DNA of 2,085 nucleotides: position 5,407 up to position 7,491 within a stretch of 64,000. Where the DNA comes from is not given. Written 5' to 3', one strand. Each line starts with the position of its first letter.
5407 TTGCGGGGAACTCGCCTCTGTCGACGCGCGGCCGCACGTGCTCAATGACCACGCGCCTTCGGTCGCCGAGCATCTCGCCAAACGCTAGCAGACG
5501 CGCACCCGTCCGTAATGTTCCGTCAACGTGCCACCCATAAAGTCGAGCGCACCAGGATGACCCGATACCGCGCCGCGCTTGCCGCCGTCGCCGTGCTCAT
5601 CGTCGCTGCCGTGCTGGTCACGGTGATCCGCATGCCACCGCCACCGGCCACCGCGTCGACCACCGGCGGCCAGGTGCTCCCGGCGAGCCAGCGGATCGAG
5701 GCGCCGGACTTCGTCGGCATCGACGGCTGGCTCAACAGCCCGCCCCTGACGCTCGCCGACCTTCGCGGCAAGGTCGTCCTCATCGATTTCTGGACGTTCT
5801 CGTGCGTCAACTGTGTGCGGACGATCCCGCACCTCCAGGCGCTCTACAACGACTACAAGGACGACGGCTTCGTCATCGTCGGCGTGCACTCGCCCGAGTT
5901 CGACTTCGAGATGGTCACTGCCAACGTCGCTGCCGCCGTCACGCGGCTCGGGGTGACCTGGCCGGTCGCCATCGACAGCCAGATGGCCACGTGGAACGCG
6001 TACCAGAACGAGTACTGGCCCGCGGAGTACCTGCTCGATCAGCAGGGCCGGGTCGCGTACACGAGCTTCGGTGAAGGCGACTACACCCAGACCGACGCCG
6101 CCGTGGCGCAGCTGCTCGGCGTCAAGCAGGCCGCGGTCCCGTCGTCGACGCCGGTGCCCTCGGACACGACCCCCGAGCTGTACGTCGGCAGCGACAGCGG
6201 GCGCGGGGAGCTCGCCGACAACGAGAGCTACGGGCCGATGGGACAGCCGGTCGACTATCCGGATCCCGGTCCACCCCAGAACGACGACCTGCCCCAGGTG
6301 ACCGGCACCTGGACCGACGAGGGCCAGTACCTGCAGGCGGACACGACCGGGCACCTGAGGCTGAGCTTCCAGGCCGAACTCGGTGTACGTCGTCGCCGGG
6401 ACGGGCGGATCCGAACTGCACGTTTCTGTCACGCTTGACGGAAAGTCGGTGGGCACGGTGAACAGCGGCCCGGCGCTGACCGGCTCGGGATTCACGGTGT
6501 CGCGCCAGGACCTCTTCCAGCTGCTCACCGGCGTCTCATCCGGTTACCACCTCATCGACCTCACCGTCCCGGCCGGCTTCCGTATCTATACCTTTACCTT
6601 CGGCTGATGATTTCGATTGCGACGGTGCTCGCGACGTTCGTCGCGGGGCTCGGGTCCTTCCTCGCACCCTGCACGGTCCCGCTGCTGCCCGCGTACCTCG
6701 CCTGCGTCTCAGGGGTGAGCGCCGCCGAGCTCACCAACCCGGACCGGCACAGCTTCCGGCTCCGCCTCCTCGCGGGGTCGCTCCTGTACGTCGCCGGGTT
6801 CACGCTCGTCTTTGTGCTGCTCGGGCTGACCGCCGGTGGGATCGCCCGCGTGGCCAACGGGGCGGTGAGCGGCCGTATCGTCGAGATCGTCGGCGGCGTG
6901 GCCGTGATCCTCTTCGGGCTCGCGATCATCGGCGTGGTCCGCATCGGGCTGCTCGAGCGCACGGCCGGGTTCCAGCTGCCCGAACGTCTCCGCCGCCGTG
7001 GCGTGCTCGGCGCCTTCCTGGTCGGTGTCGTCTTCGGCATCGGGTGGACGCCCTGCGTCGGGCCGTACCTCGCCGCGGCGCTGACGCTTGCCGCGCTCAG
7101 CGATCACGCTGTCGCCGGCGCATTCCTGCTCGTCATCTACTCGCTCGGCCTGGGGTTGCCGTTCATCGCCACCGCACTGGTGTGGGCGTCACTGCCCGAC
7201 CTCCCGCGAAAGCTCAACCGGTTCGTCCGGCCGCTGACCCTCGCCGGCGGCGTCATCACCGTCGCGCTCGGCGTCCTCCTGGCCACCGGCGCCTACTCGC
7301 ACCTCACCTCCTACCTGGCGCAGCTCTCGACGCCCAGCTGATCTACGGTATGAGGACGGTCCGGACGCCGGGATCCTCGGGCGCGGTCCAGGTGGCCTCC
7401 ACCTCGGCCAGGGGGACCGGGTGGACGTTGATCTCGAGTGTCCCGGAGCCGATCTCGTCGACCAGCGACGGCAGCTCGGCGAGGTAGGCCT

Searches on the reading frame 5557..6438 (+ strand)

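Call 86: search_protein_families(library=pfam, proteins=[window:5557-6438:+], max_evalue=0.001)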
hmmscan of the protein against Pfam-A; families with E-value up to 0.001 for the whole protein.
window:5557-6438:+ (293 aa): 3 families
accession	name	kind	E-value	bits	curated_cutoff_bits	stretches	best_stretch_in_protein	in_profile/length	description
PF08534.16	Redoxin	-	8.3e-14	52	26.6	1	49-179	6-140/148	Redoxin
PF00578.27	AhpC-TSA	-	4e-13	49.8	26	1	49-168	5-123/124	AhpC/TSA family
PF13905.12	Thioredoxin_8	-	2.4e-08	34.6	27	1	71-166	1-94/94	Thioredoxin-like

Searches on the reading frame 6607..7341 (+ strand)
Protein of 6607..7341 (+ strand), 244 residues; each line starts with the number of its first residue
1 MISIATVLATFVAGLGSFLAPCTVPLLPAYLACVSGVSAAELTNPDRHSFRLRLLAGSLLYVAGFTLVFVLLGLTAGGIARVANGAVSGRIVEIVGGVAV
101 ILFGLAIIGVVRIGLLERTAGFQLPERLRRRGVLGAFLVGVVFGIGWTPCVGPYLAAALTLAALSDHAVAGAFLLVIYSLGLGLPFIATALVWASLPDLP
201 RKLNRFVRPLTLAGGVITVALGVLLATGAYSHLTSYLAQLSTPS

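Call 86: search_protein_families(library=pfam, proteins=[window:6607-7341:+], max_evalue=0.001)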
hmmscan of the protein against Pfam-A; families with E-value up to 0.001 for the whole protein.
window:6607-7341:+ (244 aa): 2 families
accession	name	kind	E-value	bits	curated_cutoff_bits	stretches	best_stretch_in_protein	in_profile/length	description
PF02683.22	DsbD_TM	-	2.3e-16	60.2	27.1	1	5-196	3-188/219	Cytochrome C biogenesis protein transmembrane domain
PF13386.12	DsbD_2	-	8.5e-11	42.6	24.9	1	32-223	16-198/199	Cytochrome C biogenesis protein transmembrane region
